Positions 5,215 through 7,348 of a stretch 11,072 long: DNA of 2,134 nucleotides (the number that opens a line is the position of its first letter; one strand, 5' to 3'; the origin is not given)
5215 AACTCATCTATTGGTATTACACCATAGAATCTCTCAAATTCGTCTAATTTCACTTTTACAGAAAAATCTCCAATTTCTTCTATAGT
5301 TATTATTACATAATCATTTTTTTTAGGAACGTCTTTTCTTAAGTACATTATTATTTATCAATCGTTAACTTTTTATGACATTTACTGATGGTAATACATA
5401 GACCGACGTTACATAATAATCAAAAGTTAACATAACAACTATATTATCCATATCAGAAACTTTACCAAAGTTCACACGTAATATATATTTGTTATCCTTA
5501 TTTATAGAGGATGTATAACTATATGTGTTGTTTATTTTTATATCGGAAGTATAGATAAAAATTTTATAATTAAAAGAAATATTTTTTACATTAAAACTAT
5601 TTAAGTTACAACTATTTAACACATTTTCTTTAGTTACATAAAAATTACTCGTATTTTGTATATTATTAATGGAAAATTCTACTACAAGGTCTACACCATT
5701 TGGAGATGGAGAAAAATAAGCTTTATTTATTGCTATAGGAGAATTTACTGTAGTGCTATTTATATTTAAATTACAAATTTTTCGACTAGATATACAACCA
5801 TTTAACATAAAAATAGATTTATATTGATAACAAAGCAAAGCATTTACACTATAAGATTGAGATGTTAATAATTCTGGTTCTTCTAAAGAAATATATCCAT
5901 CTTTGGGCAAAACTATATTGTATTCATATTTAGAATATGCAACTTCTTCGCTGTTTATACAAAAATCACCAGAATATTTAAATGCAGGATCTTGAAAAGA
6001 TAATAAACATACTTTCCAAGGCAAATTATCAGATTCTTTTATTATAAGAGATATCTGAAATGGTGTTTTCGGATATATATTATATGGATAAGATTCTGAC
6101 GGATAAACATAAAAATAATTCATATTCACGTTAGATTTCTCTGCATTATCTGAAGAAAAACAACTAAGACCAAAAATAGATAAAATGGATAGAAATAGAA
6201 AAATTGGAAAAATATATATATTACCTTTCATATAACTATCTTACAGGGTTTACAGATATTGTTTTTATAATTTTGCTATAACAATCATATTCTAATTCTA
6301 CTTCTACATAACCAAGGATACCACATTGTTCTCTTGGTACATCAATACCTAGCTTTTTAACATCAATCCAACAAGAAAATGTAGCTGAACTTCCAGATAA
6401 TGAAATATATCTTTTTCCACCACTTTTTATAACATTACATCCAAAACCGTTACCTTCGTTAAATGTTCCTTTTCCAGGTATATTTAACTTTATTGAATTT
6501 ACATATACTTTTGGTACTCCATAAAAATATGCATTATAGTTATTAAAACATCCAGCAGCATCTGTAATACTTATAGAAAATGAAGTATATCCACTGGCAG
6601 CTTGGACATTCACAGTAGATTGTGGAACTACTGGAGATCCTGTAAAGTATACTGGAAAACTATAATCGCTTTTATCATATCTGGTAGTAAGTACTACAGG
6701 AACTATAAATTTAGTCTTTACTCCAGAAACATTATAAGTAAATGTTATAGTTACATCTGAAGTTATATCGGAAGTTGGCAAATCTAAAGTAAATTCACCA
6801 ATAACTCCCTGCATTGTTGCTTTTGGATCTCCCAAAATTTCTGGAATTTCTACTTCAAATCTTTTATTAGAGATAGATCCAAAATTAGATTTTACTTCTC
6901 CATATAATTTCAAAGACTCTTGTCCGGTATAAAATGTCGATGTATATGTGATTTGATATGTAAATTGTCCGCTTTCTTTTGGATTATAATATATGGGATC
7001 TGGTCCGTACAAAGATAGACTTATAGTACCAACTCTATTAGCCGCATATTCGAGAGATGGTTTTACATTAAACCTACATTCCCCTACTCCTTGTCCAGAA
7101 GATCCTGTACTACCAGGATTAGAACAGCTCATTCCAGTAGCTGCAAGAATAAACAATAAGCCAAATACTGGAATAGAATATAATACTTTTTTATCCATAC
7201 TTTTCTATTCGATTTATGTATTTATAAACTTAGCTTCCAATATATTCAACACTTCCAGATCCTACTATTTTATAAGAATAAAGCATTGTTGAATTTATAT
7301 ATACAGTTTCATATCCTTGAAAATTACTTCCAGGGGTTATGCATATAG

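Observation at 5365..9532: Four-gene block of orphan exported proteins between Pelota and aIF2-alpha: candidate uncharacterised cell-surface or host-contact module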

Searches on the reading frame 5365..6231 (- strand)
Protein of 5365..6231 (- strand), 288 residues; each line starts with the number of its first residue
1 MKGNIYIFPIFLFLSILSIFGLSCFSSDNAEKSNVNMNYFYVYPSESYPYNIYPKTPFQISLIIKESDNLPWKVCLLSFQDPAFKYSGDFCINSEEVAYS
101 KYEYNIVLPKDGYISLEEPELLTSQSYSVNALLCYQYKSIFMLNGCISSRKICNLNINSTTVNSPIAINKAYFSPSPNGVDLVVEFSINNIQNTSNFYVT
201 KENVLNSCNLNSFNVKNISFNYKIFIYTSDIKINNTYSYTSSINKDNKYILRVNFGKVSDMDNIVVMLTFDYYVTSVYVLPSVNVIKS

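Call 3: search_protein_families(library=pfam, proteins=[window:5365-6231:-], max_evalue=1)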
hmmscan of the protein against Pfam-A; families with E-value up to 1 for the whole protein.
window:5365-6231:- (288 aa): 0 families

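Call 4: search_protein_families(library=ncbifam, proteins=[window:5365-6231:-], max_evalue=1)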
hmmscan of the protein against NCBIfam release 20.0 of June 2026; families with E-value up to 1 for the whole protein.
window:5365-6231:- (288 aa): 0 families

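Call 53: search_protein_families(library=pfam, alignment_id=A7, max_evalue=0.05)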
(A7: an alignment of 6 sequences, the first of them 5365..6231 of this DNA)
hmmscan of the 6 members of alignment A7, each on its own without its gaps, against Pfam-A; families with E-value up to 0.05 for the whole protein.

A. member 1, window:5365-6231:- (288 aa): 0 families

B. families by the number of members that match (of 6 scanned): 1 family
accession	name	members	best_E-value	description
PF16757.11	Fucosidase_C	1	0.041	Alpha-L-fucosidase C-terminal domain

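Call 91: search_solved_structures(query=A7, max_evalue=10)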
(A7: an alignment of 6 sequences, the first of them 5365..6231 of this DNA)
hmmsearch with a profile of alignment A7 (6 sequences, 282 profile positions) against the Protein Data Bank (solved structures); distinct sequences matched with E-value up to 10: 6.
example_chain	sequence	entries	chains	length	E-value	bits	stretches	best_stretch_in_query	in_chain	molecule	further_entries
1ry9_A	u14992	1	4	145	0.17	14.5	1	192-261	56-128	Surface presentation of antigens protein spaK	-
2xga_A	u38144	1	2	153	0.19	14.4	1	192-261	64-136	SURFACE PRESENTATION OF ANTIGENS PROTEIN SPAK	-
8xy6_F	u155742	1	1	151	0.33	13.6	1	117-195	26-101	D339L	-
8xxp_F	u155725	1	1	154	0.34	13.6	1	117-195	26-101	D339L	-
5h1s_V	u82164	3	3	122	0.41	13.3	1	184-231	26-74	50S ribosomal protein L23, chloroplastic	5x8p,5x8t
6eri_AT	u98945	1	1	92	0.47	13.1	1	188-231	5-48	50S ribosomal protein L23, chloroplastic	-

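Call 116: search_protein_families(library=phrogs, proteins=[window:5365-6231:-], max_evalue=0.1)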
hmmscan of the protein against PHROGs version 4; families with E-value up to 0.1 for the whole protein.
window:5365-6231:- (288 aa): 0 families

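Call 117: search_protein_families(library=padloc, proteins=[window:5365-6231:-], max_evalue=0.1)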
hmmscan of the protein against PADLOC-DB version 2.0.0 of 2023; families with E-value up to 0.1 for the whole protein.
window:5365-6231:- (288 aa): 0 families

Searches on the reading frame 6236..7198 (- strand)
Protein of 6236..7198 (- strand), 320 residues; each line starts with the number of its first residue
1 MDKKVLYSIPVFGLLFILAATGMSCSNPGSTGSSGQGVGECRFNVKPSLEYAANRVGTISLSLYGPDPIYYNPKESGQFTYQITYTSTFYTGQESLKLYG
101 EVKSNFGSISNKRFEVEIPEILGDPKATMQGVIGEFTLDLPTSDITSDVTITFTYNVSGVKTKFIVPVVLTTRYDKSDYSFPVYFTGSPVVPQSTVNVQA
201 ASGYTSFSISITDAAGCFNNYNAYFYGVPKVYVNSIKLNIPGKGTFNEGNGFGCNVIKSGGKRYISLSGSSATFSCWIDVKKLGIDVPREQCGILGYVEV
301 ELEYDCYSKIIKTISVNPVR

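Call 3: search_protein_families(library=pfam, proteins=[window:6236-7198:-], max_evalue=1)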
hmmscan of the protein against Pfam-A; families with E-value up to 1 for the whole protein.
window:6236-7198:- (320 aa): 0 families

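Call 4: search_protein_families(library=ncbifam, proteins=[window:6236-7198:-], max_evalue=1)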
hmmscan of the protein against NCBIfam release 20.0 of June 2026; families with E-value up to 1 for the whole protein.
window:6236-7198:- (320 aa): 0 families

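Call 52: search_protein_families(library=pfam, alignment_id=A6, max_evalue=0.05)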
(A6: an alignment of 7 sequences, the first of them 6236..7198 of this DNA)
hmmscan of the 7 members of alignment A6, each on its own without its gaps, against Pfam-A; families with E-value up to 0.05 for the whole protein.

A. member 1, window:6236-7198:- (320 aa): 0 families

B. families by the number of members that match (of 7 scanned): 0 families

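Call 90: search_solved_structures(query=A6, max_evalue=10)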
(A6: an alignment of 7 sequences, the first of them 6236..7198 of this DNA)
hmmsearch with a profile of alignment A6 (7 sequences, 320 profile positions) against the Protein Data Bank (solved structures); distinct sequences matched with E-value up to 10: 0.

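Call 116: search_protein_families(library=phrogs, proteins=[window:6236-7198:-], max_evalue=0.1)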
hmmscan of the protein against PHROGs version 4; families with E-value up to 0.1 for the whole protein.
window:6236-7198:- (320 aa): 0 families

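Call 117: search_protein_families(library=padloc, proteins=[window:6236-7198:-], max_evalue=0.1)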
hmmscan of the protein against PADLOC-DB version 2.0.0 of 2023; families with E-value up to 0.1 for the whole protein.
window:6236-7198:- (320 aa): 0 families
